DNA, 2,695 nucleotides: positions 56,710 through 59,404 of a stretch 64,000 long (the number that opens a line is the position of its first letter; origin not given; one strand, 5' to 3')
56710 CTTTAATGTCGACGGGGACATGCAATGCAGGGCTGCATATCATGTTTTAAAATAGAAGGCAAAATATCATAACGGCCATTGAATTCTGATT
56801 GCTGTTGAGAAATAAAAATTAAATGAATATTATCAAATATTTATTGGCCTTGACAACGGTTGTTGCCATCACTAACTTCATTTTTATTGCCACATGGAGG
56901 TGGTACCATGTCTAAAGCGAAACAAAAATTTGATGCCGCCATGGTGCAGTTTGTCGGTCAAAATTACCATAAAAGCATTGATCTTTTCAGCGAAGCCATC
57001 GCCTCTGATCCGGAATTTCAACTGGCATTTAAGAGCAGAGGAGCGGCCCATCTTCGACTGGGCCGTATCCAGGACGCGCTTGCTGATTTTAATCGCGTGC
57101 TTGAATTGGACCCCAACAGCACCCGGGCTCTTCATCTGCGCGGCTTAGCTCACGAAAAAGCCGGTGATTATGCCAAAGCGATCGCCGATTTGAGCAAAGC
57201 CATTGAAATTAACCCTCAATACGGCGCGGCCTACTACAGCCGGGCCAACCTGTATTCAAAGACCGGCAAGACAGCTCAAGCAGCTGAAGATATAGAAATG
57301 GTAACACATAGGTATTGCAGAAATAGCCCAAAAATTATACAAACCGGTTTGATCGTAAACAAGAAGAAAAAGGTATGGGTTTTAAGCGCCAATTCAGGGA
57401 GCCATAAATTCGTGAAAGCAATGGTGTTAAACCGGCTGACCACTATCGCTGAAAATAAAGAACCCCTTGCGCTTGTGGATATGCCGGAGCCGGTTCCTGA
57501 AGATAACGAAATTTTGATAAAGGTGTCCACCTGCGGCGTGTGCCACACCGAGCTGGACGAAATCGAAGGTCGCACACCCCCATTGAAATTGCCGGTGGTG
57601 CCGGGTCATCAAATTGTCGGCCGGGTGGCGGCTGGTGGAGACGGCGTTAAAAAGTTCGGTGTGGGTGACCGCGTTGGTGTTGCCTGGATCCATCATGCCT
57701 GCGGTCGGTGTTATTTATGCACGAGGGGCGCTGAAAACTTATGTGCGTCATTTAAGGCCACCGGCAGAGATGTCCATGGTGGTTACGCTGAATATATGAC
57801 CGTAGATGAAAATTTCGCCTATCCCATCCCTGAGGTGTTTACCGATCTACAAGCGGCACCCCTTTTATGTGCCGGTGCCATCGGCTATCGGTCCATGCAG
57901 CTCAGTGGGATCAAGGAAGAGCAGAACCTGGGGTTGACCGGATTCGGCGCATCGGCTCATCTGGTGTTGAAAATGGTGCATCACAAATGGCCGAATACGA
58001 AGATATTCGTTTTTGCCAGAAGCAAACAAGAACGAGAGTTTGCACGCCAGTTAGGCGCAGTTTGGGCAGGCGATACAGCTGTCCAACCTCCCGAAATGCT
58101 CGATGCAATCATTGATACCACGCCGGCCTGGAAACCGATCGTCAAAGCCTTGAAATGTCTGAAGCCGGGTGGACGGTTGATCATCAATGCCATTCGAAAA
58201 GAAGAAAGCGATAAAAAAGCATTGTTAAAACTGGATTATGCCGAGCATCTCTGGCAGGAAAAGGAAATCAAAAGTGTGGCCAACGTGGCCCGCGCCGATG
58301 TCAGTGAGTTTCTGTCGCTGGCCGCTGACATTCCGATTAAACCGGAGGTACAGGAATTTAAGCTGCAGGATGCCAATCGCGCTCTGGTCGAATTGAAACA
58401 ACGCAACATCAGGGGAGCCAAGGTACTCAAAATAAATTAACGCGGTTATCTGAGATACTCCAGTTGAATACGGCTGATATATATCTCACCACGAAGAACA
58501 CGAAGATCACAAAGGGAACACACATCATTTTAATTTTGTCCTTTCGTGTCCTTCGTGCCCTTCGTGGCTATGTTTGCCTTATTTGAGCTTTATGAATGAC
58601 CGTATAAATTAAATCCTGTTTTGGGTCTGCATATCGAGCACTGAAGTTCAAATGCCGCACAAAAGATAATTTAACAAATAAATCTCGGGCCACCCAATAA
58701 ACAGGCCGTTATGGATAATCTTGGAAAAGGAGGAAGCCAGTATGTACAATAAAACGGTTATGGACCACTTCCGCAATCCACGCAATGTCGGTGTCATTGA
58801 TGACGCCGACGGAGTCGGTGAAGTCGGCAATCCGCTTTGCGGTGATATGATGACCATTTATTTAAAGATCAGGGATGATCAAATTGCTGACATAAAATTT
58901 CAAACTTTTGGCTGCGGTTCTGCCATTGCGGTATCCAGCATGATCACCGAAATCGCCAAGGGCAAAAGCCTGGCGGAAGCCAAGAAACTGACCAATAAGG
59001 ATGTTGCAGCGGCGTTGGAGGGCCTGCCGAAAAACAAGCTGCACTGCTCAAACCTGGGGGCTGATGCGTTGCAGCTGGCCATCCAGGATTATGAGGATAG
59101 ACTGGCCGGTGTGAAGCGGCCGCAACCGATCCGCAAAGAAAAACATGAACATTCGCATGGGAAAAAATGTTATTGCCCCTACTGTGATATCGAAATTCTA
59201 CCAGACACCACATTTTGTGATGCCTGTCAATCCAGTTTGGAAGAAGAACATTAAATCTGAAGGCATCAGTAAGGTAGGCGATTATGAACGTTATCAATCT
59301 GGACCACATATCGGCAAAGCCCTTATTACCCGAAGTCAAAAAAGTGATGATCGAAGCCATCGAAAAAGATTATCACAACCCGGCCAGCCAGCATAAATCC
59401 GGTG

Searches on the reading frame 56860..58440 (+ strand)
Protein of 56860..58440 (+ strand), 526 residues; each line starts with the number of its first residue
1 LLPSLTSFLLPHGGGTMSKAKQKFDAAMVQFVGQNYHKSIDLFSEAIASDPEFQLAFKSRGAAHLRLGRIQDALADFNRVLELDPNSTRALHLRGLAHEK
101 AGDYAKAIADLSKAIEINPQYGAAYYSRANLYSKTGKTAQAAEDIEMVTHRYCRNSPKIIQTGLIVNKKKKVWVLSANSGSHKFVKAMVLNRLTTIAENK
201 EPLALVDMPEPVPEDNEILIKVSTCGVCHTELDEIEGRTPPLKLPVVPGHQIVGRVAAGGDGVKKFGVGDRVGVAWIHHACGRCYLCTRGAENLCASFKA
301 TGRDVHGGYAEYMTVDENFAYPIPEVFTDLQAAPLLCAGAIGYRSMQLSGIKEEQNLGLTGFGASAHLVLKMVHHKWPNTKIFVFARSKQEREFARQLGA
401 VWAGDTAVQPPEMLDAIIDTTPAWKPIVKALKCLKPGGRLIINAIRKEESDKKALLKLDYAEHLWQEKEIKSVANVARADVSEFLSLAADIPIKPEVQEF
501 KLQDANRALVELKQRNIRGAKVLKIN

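Call 47: search_protein_families(library=pfam, proteins=[window:56860-58440:+])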
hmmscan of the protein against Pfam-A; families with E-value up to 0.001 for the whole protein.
window:56860-58440:+ (526 aa): 14 families
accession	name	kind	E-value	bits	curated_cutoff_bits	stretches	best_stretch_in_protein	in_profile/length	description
PF08240.17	ADH_N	-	2.2e-28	99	23.5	1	215-325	2-104/104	Alcohol dehydrogenase GroES-like domain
PF00515.34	TPR_1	-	4.8e-25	86.7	27.8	2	89-121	2-34/34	Tetratricopeptide repeat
PF07719.23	TPR_2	-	6.8e-22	76.2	27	2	89-121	2-34/34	Tetratricopeptide repeat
PF13414.12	TPR_11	-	3.6e-17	62.2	26.8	2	101-136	7-42/42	TPR repeat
PF13431.12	TPR_17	-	4.1e-16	58.3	24.4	2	113-141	4-32/34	Tetratricopeptide repeat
PF13181.12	TPR_8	-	3.7e-15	55.1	25.7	1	89-121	2-34/34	Tetratricopeptide repeat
PF13432.12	TPR_16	-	2.5e-14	53.8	32.7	2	25-87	2-64/65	Tetratricopeptide repeat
PF13371.12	TPR_9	-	1.5e-11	44.6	35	1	62-121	3-62/73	Tetratricopeptide repeat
PF14559.12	TPR_19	-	1.9e-10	41.4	25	1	100-143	3-46/68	Tetratricopeptide repeat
PF13174.12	TPR_6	-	5.3e-10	39.7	26.3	0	90-120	2-32/33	Tetratricopeptide repeat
PF13424.12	TPR_12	-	3.3e-09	37.2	30.1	2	60-118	9-75/77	Tetratricopeptide repeat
PF13428.12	TPR_14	-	5.3e-09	36.3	23.5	0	89-130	2-43/44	Tetratricopeptide repeat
PF00107.32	ADH_zinc_N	-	4.7e-06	27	31.8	1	380-488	15-127/129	Zinc-binding dehydrogenase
PF12895.13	ANAPC3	-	0.00012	22.7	27.2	1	69-142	4-76/82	Anaphase-promoting complex, cyclosome, subunit 3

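Call 48: find_related_loci(query=window:56860-58440:+, collection=metagenome_contigs, flank=2500)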
Query window:56860-58440:+ (526 aa) in metagenome_contigs; peptide patterns used: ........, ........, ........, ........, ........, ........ (x = any residue, [..] = any of these).
115 stretches matched a pattern; 68 encode a relative of the query (tblastn E <= 1e-3); 68 distinct loci.
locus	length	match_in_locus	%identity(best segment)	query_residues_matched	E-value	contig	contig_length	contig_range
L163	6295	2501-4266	98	12-526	0e+0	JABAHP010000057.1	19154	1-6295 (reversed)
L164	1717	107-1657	63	2-526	0e+0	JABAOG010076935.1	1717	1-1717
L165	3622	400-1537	87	148-526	0e+0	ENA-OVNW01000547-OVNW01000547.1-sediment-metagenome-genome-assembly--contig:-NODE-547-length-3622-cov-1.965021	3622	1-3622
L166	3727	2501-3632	85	150-526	0e+0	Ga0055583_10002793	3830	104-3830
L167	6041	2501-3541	88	180-526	0e+0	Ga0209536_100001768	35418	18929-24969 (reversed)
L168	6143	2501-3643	78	150-526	0e+0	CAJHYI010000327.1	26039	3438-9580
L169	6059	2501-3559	77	171-525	0e+0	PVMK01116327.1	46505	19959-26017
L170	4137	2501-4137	80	2-468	2e-160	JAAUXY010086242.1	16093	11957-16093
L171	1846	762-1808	66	178-526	3e-171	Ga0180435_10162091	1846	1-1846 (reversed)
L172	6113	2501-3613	63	154-525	5e-155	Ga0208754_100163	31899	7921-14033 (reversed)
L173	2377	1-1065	65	169-523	8e-165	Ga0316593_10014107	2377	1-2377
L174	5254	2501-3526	63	185-526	7e-153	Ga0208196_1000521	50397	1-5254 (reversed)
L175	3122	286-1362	62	167-525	3e-159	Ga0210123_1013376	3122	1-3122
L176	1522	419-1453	64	179-523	4e-163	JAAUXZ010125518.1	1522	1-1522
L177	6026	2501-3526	65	185-526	2e-155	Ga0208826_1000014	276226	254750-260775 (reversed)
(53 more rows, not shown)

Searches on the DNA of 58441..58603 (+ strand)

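Call 82: search_dna_similar(query=window:58441-58603:+, collection=plasmids, mode=distant, max_evalue=0.01, max_rows=10)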
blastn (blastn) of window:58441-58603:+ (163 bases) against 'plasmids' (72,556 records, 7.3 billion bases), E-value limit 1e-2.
No match.

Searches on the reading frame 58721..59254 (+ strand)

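Call 47: search_protein_families(library=pfam, proteins=[window:58721-59254:+])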
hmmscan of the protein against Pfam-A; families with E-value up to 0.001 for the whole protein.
window:58721-59254:+ (177 aa): 1 family
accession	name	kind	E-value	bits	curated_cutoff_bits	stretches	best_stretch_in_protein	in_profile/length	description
PF01592.21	NifU_N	-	1.2e-49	168.1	22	1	8-127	1-123/127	NifU-like N terminal domain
